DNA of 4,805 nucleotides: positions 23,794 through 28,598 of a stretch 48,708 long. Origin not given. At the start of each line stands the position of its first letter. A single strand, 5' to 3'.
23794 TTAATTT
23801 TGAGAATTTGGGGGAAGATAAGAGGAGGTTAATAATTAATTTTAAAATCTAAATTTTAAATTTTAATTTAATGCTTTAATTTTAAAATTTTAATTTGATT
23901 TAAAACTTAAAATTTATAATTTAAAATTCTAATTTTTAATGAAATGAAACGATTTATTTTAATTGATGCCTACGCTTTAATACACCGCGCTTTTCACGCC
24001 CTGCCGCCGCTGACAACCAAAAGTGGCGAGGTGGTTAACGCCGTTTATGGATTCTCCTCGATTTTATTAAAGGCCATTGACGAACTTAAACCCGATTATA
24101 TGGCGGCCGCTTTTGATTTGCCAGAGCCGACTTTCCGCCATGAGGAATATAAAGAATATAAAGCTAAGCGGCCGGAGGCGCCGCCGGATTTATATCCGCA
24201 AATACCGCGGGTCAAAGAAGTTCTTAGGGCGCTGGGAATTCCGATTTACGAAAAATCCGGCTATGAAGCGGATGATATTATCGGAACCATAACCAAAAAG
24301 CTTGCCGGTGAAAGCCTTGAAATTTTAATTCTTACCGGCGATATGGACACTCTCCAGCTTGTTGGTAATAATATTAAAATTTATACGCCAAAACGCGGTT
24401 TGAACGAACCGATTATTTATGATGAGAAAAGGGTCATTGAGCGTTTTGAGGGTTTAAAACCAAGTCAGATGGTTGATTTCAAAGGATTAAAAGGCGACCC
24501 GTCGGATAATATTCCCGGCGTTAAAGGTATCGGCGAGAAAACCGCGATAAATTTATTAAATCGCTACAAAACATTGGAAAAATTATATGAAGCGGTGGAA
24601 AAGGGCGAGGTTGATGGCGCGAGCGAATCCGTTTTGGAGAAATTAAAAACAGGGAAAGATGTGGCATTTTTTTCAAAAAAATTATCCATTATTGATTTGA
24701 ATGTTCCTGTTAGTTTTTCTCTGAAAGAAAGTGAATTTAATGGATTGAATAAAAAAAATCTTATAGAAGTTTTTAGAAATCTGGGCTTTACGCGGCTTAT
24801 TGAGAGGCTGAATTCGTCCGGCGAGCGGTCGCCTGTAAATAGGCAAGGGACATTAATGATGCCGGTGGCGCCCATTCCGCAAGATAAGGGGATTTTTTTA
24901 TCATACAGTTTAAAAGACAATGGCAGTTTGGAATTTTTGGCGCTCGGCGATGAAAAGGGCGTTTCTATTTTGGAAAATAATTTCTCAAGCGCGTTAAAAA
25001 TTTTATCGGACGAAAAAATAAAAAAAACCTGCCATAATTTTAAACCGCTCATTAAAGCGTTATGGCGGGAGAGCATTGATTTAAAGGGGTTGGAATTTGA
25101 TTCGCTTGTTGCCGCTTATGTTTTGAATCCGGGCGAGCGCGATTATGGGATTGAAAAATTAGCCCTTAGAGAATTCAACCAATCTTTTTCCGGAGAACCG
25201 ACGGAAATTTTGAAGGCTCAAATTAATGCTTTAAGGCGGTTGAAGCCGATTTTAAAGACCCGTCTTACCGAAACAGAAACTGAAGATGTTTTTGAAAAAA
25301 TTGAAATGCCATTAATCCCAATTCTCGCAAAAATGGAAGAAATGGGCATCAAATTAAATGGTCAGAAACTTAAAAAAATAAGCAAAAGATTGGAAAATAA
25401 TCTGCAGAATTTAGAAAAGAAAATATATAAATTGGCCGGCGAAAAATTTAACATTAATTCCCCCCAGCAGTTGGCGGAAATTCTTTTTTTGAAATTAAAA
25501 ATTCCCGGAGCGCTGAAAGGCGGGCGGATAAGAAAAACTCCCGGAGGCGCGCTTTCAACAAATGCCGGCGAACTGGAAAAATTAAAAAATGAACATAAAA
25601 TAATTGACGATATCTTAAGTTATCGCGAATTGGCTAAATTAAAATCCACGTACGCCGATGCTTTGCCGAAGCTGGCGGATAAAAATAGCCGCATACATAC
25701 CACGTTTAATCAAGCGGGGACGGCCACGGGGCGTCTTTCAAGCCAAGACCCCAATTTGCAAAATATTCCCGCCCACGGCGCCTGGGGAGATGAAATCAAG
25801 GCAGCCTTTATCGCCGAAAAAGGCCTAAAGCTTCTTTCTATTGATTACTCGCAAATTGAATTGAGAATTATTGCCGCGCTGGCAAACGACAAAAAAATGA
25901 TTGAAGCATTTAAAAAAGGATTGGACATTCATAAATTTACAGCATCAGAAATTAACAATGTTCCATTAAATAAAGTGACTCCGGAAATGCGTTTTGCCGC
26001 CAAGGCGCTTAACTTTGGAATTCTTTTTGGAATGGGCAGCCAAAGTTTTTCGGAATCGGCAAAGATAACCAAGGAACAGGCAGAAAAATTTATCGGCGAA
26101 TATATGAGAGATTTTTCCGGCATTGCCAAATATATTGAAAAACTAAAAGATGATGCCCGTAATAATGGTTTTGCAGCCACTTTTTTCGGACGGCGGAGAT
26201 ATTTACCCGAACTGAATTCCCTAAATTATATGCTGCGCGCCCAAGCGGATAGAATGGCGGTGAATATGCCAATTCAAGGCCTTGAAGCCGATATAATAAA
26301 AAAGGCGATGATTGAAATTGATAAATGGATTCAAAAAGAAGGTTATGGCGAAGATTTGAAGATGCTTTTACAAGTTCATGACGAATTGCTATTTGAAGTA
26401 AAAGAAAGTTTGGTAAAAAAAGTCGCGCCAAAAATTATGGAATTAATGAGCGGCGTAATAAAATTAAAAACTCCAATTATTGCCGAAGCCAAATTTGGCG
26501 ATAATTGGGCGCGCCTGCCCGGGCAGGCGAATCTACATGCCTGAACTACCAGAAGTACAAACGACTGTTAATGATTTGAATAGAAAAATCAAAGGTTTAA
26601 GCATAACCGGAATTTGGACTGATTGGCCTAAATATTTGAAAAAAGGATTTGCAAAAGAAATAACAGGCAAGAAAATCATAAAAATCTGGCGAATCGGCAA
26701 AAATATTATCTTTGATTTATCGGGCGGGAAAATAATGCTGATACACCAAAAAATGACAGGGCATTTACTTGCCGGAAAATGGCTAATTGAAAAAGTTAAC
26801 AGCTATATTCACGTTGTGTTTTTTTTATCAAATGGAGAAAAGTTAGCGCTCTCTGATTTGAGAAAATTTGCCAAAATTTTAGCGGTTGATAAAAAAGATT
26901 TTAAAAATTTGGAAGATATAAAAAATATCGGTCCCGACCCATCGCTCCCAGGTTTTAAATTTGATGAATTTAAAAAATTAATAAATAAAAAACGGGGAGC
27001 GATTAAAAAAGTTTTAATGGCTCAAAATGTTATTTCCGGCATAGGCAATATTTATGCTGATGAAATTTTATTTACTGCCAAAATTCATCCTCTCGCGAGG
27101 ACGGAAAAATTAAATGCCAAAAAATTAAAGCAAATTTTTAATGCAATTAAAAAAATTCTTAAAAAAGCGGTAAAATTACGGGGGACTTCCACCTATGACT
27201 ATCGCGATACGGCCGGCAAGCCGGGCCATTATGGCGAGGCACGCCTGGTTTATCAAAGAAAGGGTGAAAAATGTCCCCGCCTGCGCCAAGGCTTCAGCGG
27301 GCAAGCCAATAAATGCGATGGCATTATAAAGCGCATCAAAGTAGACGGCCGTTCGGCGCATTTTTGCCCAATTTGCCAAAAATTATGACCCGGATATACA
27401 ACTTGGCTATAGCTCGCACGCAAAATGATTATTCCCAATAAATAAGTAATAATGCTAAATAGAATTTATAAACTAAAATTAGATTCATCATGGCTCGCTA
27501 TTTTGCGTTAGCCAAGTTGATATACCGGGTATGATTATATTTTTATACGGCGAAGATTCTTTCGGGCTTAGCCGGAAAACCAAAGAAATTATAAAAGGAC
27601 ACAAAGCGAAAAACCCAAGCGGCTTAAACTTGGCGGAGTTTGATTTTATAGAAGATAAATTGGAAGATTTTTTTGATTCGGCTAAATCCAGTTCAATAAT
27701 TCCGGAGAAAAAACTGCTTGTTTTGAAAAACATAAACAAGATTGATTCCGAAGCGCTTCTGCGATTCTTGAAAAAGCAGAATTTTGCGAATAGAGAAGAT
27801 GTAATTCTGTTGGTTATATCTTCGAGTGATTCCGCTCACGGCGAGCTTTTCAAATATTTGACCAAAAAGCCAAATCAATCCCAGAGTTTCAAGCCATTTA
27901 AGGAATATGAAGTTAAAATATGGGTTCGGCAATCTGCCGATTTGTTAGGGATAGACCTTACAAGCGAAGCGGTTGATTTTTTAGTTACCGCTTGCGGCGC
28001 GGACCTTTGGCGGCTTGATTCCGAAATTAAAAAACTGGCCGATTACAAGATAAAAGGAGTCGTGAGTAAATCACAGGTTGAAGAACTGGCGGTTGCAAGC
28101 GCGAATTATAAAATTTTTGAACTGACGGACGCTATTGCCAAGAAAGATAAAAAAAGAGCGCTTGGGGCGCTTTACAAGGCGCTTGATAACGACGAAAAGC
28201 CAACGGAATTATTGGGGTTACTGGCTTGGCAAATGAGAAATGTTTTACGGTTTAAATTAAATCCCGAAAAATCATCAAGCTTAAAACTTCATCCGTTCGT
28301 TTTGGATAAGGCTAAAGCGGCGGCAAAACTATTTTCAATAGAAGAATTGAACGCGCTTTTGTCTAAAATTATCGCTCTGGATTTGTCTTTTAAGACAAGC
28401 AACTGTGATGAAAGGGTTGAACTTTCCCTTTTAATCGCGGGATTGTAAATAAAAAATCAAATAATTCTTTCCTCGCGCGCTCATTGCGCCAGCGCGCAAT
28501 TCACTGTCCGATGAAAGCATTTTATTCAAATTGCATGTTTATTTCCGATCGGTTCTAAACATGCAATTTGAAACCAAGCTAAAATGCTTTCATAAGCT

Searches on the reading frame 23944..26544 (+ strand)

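Call 5: search_protein_families(library=pfam, proteins=[window:23944-26544:+], max_evalue=0.01)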
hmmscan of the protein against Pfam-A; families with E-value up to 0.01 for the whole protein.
window:23944-26544:+ (866 aa): 5 families
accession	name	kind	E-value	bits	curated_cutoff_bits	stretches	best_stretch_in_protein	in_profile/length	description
PF00476.26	DNA_pol_A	-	2e-143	478.4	34.3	1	474-856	2-380/381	DNA polymerase family A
PF02739.22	5_3_exonuc_N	-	1.7e-55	187.6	34.3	1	4-168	2-163/164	5'-3' exonuclease, N-terminal resolvase-like domain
PF01367.25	5_3_exonuc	-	6.7e-28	97.5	40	1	172-270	2-96/97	5'-3' exonuclease, C-terminal SAM fold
PF22619.2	DNA_polI_exo1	-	3.4e-09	37.1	27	1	351-407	41-97/140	DNA polymerase I, ribonuclease H-like domain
PF14520.12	HHH_5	-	0.0016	19.3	27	1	192-219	6-34/57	Helix-hairpin-helix domain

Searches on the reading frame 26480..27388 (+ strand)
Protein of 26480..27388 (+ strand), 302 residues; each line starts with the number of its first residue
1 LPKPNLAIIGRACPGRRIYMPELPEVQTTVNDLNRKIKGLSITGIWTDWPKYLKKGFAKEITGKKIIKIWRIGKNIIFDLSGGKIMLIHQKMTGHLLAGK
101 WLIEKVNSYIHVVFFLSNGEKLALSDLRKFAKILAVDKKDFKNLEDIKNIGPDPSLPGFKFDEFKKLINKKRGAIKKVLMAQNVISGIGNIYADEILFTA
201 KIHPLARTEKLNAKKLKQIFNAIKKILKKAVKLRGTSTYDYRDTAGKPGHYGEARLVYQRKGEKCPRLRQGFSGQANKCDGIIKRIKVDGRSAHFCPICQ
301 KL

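Call 5: search_protein_families(library=pfam, proteins=[window:26480-27388:+], max_evalue=0.01)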
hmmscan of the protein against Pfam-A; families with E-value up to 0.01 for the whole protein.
window:26480-27388:+ (302 aa): 5 families
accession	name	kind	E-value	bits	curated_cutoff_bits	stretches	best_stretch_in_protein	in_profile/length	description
PF06831.19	H2TH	-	3.8e-27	94.5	34.7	1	150-238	1-89/93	Formamidopyrimidine-DNA glycosylase H2TH domain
PF01149.29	Fapy_DNA_glyco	-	1.3e-23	84.3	25.5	1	20-132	1-116/117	Formamidopyrimidine-DNA glycosylase N-terminal domain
PF05833.16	NFACT_N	-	6e-07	29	31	1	160-237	175-250/456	NFACT N-terminal and middle domains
PF06827.20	zf-FPG_IleRS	-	9.5e-06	25.8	21.3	1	262-301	1-29/30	Zinc finger found in FPG and IleRS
PF00416.27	Ribosomal_S13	-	7.2e-05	23.6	31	1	175-241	10-76/128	Ribosomal protein S13/S18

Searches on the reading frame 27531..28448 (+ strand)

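Call 5: search_protein_families(library=pfam, proteins=[window:27531-28448:+], max_evalue=0.01)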
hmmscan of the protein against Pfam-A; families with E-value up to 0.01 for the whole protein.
window:27531-28448:+ (305 aa): 3 families
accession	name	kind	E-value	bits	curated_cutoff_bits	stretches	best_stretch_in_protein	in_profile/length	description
PF21694.2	DNA_pol3_delta_C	-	4.3e-20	72.3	27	1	194-303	3-119/121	DNA polymerase III delta subunit, C-terminal domain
PF06144.19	DNA_pol3_delta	-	2e-09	38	21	1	4-113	2-117/124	DNA polymerase III, delta subunit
PF12169.13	DNA_pol3_gamma3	-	0.0084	16.3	24.4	0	179-276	2-99/143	DNA polymerase III subunits gamma and tau domain III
